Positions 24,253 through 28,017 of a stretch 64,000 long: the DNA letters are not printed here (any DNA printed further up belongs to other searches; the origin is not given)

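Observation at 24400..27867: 1155-aa soluble protein of unknown function; size class of PPi-dependent PEP carboxykinase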

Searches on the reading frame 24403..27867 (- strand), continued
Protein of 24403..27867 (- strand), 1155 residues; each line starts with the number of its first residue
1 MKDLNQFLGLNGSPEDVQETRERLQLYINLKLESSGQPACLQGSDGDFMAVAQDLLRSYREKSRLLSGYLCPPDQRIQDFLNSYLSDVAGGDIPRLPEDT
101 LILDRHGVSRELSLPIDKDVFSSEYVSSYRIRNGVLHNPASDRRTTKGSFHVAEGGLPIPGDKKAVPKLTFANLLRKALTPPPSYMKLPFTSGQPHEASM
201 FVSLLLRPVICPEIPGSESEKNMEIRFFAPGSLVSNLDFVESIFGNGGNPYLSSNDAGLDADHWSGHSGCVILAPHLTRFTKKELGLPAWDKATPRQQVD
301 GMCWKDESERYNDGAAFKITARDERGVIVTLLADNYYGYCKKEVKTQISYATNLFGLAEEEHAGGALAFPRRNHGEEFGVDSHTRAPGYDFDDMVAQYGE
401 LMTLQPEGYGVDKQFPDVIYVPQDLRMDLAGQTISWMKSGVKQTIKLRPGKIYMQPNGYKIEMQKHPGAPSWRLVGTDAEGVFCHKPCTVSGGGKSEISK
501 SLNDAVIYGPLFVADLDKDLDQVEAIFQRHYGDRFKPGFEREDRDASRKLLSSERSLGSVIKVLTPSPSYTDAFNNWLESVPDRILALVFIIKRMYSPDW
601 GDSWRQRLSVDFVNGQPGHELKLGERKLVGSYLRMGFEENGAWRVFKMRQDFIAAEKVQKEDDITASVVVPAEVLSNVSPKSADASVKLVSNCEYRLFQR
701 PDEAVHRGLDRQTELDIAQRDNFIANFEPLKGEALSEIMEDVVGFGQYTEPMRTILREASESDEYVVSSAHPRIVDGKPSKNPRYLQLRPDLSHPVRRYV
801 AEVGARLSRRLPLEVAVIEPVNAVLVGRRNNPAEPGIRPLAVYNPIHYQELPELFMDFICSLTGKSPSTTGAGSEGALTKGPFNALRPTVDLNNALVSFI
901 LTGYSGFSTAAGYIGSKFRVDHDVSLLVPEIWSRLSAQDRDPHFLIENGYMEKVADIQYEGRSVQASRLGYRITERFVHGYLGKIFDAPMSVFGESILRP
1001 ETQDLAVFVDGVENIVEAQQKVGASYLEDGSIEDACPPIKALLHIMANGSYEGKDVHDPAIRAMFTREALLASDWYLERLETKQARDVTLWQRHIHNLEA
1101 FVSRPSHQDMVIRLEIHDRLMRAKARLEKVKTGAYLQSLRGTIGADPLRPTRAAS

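Call 36: search_solved_structures(query=A1, max_evalue=10, show_alignments=5)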
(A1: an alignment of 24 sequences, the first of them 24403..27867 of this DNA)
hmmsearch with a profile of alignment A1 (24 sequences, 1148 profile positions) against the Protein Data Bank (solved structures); distinct sequences matched with E-value up to 10: 3.
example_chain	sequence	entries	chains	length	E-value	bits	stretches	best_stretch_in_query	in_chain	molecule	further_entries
6k31_A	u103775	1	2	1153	0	1542.6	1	19-1146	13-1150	AiPEPCK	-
8e1u_A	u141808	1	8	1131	0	1525.7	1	18-1146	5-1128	PPi-dependent PEPCK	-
7p1b_C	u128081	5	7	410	1.6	9.3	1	420-485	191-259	Sialidase domain-containing protein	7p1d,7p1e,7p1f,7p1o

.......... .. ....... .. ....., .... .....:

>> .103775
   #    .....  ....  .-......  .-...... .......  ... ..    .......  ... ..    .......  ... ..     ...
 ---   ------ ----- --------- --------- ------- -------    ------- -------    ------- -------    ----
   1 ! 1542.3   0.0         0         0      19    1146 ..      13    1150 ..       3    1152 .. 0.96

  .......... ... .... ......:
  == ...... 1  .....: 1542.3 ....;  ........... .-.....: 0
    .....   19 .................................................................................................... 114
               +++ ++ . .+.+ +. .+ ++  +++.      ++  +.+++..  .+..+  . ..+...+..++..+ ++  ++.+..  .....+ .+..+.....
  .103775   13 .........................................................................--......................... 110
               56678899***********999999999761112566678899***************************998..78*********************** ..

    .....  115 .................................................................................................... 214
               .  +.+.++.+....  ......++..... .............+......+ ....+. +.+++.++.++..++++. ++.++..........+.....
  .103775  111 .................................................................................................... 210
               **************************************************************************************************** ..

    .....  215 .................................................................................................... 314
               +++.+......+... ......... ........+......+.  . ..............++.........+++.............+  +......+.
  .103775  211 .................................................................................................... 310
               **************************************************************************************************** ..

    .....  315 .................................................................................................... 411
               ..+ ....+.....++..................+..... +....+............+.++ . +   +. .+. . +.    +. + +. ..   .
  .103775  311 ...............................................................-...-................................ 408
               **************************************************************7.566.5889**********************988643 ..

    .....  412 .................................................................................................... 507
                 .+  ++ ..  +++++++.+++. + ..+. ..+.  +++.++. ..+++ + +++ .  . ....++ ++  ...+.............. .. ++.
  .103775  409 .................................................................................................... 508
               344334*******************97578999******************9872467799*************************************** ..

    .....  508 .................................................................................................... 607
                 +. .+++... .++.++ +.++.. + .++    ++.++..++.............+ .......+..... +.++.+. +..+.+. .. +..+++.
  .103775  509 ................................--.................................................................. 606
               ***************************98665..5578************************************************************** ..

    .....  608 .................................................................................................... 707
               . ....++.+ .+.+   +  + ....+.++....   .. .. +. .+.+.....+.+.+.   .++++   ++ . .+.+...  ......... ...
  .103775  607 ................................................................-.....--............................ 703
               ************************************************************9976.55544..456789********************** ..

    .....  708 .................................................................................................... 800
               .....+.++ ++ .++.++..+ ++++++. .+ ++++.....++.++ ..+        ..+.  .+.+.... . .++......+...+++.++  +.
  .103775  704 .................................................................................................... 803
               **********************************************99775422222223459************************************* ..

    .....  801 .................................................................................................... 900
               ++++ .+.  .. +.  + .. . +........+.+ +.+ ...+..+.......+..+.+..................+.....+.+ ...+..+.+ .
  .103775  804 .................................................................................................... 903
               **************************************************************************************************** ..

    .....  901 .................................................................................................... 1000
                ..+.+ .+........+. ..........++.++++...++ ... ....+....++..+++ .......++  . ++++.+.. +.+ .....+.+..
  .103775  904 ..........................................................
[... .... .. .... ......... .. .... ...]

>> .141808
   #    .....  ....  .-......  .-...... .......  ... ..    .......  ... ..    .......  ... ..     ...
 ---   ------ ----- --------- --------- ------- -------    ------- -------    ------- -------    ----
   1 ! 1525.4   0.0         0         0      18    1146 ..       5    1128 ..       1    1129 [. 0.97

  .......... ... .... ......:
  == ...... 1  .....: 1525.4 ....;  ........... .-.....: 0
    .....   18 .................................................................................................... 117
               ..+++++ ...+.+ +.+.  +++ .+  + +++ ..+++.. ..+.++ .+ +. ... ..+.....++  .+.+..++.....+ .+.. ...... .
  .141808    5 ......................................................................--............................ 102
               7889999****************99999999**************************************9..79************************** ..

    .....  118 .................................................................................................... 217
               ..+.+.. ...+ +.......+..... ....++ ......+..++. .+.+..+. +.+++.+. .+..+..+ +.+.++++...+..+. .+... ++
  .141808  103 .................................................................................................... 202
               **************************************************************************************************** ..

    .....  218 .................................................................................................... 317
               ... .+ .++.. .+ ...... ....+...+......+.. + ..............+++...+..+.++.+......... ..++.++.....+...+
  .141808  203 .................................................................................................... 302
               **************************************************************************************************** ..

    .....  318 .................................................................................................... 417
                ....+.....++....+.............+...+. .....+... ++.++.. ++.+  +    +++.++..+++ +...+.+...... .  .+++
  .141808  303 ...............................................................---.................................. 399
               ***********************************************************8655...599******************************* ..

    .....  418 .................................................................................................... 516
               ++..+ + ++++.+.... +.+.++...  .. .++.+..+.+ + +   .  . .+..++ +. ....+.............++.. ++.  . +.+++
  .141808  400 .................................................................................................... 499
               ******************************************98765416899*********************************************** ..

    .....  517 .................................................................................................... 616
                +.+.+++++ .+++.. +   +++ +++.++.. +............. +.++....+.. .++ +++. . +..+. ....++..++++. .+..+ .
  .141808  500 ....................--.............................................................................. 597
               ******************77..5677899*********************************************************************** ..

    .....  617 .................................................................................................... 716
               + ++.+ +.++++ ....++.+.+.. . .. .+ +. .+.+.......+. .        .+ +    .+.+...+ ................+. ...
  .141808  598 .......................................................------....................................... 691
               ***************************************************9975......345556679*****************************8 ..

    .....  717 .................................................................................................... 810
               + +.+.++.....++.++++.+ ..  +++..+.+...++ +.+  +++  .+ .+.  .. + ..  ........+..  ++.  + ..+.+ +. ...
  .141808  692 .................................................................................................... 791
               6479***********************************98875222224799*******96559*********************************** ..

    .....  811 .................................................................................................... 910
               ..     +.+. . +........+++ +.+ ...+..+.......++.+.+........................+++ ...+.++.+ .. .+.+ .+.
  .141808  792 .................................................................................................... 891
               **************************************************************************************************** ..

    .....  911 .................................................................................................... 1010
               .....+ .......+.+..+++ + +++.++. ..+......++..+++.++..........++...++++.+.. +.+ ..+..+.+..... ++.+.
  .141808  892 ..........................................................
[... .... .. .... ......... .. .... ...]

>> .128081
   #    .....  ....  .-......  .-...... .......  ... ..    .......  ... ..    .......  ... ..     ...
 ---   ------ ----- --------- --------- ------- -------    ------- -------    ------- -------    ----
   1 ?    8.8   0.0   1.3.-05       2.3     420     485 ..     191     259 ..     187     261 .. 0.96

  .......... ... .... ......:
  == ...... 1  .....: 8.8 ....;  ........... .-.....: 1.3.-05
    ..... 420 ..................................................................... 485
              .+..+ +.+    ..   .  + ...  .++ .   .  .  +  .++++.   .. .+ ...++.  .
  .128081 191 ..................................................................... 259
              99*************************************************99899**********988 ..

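Call 53: search_protein_families(library=pfam, proteins=[L023:293-3010:+, L023:13621-14325:+, L023:14329-15933:+, L023:16125-17297:+, L023:17326-19515:-, L023:4669-7788:+, L023:9318-9761:+, L066:8577-9971:+, L002:17074-18453:-, L002:20664-21974:+], max_evalue=0.00001)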
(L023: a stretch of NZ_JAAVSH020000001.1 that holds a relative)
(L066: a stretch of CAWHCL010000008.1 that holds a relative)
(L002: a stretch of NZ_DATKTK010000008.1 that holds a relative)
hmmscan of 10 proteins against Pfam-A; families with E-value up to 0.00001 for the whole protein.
L023:293-3010:+ (905 aa): 4 families
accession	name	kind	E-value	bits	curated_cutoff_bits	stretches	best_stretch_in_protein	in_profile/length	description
PF17432.8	DUF3458_C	-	6.4e-128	427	24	1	580-903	1-320/320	Domain of unknown function (DUF3458_C) ARM repeats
PF01433.26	Peptidase_M1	-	3.2e-53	181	27.7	1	254-466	2-217/218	Peptidase family M1 domain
PF11940.14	DUF3458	-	8.2e-29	100.3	28.6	1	472-576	1-94/95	Domain of unknown function (DUF3458) Ig-like fold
PF17900.6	Peptidase_M1_N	-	9.9e-14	52.3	25.8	1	131-214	97-186/186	Peptidase M1 N-terminal domain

L023:13621-14325:+ (234 aa): 3 families
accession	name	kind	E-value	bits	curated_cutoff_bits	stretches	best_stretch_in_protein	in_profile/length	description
PF00561.26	Abhydrolase_1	-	1.6e-26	93.9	25.8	1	7-101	3-102/245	alpha/beta hydrolase fold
PF12697.13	Abhydrolase_6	-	5.3e-25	89.8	26.3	1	7-222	1-214/217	Alpha/beta hydrolase family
PF12146.15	Hydrolase_4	-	6.4e-13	49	27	1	6-217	6-237/239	Serine aminopeptidase, S33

L023:14329-15933:+ (534 aa): 2 families
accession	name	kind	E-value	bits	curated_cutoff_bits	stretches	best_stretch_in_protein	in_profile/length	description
PF08245.18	Mur_ligase_M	-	2.2e-40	139.2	24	1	191-381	1-200/200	Mur ligase middle domain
PF02875.26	Mur_ligase_C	-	2.5e-14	54.6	28.4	1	403-524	1-122/127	Mur ligase, glutamate ligase domain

L023:16125-17297:+ (390 aa): 5 families
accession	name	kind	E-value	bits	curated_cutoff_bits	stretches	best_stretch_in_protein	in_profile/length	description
PF07478.18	Dala_Dala_lig_C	-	3.6e-49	167.5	24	1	148-355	1-203/204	D-ala D-ala ligase C-terminus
PF01820.27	Dala_Dala_lig_N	-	7.8e-35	120.5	34.6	1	4-131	1-121/121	D-ala D-ala ligase N-terminus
PF02786.22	CPSase_L_D2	-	5.4e-12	46.1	19.8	1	141-247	1-108/211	Carbamoyl-phosphate synthase L chain, ATP binding domain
PF02222.28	ATP-grasp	-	1.1e-09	38.7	27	1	172-329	19-160/179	ATP-grasp domain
PF13535.11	ATP-grasp_4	-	6.7e-06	26.2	27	0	183-330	2-150/160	ATP-grasp domain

L023:17326-19515:- (729 aa): 3 families
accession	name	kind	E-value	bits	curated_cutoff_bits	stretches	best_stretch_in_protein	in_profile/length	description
PF08335.16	GlnD_UR_UTase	-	3.6e-47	160.4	21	1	30-170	1-141/141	GlnD PII-uridylyltransferase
PF01966.28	HD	-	8.1e-10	39.5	22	1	307-414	1-93/116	HD domain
PF01842.31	ACT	-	1.8e-07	31.2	27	0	663-711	7-57/66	ACT domain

L023:4669-7788:+ (1039 aa): 3 families
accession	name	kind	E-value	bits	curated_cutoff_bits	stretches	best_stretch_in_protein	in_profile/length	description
PF00873.25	ACR_tran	-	3.7e-171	571.6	28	1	4-1020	2-1020/1021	AcrB/AcrD/AcrF family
PF03176.21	MMPL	-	1e-06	28.4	20.5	1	814-1020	89-302/333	MMPL family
PF02355.23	SecD_SecF_C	-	5.1e-06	26.5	20.5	0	871-1010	37-176/189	Protein export membrane protein SecD/SecF, C-terminal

L023:9318-9761:+ (147 aa): 0 families

L066:8577-9971:+ (464 aa): 1 family
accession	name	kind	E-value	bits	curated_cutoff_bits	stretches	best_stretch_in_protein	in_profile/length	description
PF00365.25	PFK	-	4.8e-58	197.2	30.9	2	178-354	134-277/277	Phosphofructokinase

L002:17074-18453:- (459 aa): 1 family
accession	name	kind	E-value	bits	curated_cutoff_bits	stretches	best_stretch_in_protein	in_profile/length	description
PF02646.22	RmuC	-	1.6e-64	218.3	26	1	161-440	2-288/291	RmuC family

L002:20664-21974:+ (436 aa): 3 families
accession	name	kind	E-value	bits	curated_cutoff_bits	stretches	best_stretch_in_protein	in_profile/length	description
PF00270.35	DEAD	-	3.6e-52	176.9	26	1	25-192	1-164/167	DEAD/DEAH box helicase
PF00271.37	Helicase_C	-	2e-34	118.6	23.5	1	231-339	2-110/110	Helicase conserved C-terminal domain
PF04851.21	ResIII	-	3.2e-08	34.1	22.5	1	24-189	4-163/164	Type III restriction enzyme, res subunit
